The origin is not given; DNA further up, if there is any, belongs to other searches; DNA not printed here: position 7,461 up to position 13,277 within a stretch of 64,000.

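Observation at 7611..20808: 13-kb island of giant beta-rich proteins inserted between capsid genes and head-tail connector genes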

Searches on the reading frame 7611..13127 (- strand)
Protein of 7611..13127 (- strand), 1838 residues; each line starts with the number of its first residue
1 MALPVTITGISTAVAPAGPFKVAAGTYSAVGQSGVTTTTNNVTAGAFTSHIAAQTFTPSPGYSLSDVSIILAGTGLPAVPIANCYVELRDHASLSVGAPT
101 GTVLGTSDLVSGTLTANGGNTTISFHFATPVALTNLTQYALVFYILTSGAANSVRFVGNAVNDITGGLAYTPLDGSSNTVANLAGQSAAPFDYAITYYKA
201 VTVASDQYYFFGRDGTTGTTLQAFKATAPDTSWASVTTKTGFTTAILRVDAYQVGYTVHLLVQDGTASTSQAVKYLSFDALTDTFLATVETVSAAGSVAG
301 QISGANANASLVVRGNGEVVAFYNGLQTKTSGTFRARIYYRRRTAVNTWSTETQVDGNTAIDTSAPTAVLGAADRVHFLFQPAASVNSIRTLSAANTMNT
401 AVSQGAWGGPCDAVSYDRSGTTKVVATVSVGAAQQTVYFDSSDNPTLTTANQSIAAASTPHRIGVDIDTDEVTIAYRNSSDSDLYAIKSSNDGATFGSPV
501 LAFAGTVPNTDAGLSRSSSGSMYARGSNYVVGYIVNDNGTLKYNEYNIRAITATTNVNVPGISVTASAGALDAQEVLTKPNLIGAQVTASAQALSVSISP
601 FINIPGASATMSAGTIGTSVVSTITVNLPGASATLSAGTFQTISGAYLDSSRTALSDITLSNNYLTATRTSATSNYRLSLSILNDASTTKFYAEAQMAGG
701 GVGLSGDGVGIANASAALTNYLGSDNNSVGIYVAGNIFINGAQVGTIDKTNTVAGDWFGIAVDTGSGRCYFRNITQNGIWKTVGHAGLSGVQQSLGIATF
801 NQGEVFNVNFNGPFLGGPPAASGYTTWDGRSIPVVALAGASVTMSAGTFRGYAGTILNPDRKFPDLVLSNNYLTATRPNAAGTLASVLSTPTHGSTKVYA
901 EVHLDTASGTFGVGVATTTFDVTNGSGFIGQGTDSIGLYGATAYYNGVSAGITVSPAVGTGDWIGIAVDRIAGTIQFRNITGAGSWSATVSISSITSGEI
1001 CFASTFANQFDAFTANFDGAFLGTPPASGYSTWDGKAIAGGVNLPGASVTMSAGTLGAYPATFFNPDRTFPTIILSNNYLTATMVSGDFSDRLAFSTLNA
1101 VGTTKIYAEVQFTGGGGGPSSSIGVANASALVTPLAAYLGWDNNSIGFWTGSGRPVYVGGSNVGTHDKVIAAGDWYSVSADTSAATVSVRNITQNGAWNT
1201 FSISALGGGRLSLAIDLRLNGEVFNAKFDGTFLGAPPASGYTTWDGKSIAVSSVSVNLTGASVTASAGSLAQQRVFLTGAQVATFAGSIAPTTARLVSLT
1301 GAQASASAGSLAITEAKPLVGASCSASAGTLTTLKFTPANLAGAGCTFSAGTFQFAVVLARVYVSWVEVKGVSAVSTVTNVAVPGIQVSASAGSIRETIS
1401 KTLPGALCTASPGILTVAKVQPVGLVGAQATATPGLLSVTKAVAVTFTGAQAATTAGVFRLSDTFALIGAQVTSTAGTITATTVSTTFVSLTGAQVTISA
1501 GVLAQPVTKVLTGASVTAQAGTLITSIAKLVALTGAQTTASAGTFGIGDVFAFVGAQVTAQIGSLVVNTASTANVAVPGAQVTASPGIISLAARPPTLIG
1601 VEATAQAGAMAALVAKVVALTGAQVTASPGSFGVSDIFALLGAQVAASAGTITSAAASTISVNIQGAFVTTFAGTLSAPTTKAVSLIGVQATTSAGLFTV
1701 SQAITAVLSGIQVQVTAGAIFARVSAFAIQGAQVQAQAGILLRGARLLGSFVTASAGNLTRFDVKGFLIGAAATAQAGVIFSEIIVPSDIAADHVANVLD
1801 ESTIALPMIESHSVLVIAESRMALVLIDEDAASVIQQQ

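Call 6: search_protein_families(library=pfam, proteins=[window:7611-13127:-], max_evalue=0.01)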
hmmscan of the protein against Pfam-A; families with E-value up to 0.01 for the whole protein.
window:7611-13127:- (1838 aa): 1 family
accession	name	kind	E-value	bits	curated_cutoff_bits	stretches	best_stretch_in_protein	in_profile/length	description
PF00622.36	SPRY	-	4e-07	30.6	26.3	1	899-981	3-86/121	SPRY domain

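Call 7: search_protein_families(library=phrogs, proteins=[window:7611-13127:-], max_evalue=0.01)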
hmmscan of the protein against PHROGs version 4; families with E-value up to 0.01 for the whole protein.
window:7611-13127:- (1838 aa): 1 family
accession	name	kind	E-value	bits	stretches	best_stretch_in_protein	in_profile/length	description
phrog_10080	-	unknown function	1.1e-18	68.1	2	856-1036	17-198/667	-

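Call 11: search_dna_similar(query=window:7611-13127:-, collection=phages, mode=protein, max_rows=25)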
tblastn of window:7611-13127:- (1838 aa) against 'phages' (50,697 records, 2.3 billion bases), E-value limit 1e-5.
No match.

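Call 16: search_solved_structures(query=window:7611-13127:-, max_evalue=1)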
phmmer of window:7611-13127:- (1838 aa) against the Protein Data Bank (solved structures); distinct sequences matched with E-value up to 1: 0.

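Call 19: find_encoding_contigs(protein=window:7611-13127:-, flank=10000, max_places=6)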
Protein window:7611-13127:- (1838 aa): 9 contigs read that carry it; 3 places shown.
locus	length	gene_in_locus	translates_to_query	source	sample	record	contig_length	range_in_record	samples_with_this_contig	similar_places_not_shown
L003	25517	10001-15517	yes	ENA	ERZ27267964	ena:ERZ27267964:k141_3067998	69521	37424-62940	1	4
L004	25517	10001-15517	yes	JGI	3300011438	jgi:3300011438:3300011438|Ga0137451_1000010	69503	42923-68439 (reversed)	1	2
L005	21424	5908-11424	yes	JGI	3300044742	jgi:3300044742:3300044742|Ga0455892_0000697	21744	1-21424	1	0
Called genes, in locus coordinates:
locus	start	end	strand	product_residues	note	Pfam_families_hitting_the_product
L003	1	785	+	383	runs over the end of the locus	-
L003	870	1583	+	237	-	-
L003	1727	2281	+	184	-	-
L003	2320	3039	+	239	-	-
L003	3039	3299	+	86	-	-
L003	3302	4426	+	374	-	-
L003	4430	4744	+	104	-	-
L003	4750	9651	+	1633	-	-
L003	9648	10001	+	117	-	-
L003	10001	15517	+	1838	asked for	PF00622:SPRY (faint)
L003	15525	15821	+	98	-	PF23148:Gp77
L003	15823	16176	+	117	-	-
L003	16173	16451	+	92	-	-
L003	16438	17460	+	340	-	PF04233:Phage_Mu_F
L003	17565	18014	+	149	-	-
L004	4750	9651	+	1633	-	-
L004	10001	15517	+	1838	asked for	PF00622:SPRY (faint)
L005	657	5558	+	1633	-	-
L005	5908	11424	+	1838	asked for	PF00622:SPRY (faint)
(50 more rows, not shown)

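Call 47: find_homologous_proteins(query=window:7611-13127:-, max_evalue=0.001)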
Query window:7611-13127:- (1838 aa): 55 proteins with E <= 0.001 among 8000 candidates.
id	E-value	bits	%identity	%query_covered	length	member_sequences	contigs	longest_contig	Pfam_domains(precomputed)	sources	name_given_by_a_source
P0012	0.0e+0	3827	100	100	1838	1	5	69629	PF00622.37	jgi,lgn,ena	jgi:hypothetical protein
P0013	1.0e-161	559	53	30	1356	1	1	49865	-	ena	-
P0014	5.9e-142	493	49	28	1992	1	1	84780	-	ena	-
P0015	1.5e-135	472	54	27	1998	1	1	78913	-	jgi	jgi:hypothetical protein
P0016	1.4e-133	466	51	30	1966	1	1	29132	-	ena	-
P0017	7.7e-131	456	67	19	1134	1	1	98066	-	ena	-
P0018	3.1e-130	454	54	25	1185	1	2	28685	-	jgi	jgi:hypothetical protein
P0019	1.0e-128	449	66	19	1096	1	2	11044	-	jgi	-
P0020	8.9e-128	446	52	27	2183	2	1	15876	-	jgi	jgi:hypothetical protein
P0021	1.2e-124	436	51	27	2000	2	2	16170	-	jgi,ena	-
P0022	4.3e-122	427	50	25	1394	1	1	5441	-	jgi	-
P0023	3.9e-121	424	59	21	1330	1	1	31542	-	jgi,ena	jgi:hypothetical protein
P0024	1.0e-115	406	48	30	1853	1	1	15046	-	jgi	jgi:hypothetical protein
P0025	3.5e-114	401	49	30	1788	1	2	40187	PF13385.14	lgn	-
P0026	9.1e-112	393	50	30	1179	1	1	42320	-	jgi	jgi:hypothetical protein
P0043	5.7e-90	321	41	30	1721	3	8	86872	-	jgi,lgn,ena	jgi:hypothetical protein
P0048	1.6e-83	300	38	29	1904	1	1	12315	-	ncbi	-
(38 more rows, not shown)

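Call 49: find_encoding_contigs(protein=P0043, flank=10000, max_places=1)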
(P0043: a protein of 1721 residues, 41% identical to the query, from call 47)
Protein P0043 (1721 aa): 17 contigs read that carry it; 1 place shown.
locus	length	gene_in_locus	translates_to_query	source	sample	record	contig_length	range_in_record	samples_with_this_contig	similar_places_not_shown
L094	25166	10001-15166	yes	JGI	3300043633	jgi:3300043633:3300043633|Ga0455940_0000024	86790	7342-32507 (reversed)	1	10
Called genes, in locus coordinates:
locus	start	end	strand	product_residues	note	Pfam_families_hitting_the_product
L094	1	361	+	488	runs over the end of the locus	PF03237:Terminase_6N, PF17289:Terminase_6C (faint)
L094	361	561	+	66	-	-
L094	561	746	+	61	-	-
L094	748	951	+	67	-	-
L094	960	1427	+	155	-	-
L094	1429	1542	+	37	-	-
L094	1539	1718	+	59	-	-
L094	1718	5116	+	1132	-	PF06381:Phage_portal_3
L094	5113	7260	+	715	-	-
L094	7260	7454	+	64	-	-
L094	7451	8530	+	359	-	-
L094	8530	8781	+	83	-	-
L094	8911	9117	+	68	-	-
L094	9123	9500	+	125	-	-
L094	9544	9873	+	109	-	-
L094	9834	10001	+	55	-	-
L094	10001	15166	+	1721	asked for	-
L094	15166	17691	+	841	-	-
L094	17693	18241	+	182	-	-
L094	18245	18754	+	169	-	-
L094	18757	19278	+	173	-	-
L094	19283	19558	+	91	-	-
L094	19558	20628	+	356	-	-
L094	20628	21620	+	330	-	-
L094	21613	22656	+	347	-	-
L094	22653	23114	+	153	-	-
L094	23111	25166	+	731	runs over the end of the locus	PF01833:TIG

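Call 50: find_encoding_contigs(protein=P0017, flank=10000, max_places=1)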
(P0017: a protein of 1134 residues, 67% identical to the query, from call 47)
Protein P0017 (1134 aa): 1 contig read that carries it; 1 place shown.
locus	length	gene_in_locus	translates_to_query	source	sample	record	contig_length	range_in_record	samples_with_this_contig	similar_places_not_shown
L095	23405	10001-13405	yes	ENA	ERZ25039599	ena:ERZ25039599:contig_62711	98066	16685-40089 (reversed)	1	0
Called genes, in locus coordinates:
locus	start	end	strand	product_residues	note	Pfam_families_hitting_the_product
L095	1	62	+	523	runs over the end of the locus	PF03354:TerL_ATPase, PF20441:TerL_nuclease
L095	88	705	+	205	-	PF05118:Asp_Arg_Hydrox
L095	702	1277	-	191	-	PF13578:Methyltransf_24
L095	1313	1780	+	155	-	-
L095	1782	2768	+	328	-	PF00515:TPR_1 (faint), PF07719:TPR_2 (faint), PF13414:TPR_11 (weak), PF13432:TPR_16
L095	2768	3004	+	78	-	-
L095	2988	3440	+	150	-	PF23140:Gp80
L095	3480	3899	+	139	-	-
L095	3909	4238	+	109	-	-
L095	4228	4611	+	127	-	-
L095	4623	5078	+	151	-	PF23140:Gp80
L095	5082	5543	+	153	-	-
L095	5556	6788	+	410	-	-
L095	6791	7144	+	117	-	-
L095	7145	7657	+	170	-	-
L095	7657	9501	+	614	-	-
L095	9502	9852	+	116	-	-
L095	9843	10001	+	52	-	-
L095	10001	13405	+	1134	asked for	-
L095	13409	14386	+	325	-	-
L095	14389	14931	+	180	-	-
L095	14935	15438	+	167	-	PF00386:C1q (faint)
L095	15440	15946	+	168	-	PF00386:C1q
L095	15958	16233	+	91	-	-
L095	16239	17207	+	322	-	-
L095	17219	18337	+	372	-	-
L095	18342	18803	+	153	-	-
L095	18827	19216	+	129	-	-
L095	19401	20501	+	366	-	-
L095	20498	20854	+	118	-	-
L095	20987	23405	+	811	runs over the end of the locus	-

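Call 51: find_encoding_contigs(protein=P0048, flank=10000, max_places=1)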
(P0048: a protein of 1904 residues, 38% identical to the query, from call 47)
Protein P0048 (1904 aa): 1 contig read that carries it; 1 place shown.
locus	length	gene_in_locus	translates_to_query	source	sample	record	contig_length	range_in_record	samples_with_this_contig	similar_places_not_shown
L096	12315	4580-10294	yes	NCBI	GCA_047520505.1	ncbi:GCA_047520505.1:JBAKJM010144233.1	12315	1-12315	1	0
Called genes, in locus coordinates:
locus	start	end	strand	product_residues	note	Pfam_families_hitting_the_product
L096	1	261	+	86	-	?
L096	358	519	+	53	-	-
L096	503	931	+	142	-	-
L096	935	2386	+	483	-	PF06381:Phage_portal_3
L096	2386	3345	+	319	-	-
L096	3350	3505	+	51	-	-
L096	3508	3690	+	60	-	-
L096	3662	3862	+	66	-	-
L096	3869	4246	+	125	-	-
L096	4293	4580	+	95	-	-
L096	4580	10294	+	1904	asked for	-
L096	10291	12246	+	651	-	-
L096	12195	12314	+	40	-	?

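Call 57: search_protein_families(library=pfam, proteins=[L094:19283-19558:+, L095:15958-16233:+], max_evalue=0.1)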
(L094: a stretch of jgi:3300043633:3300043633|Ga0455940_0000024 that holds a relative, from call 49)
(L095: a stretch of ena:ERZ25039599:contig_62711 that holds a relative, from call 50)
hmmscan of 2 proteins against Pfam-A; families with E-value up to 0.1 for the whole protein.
L094:19283-19558:+ (91 aa): 0 families

L095:15958-16233:+ (91 aa): 0 families

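Call 94: search_protein_families(library=ncbifam, proteins=[window:7611-13127:-], max_evalue=0.01)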
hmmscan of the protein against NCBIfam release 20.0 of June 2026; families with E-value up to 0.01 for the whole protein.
window:7611-13127:- (1838 aa): 0 families
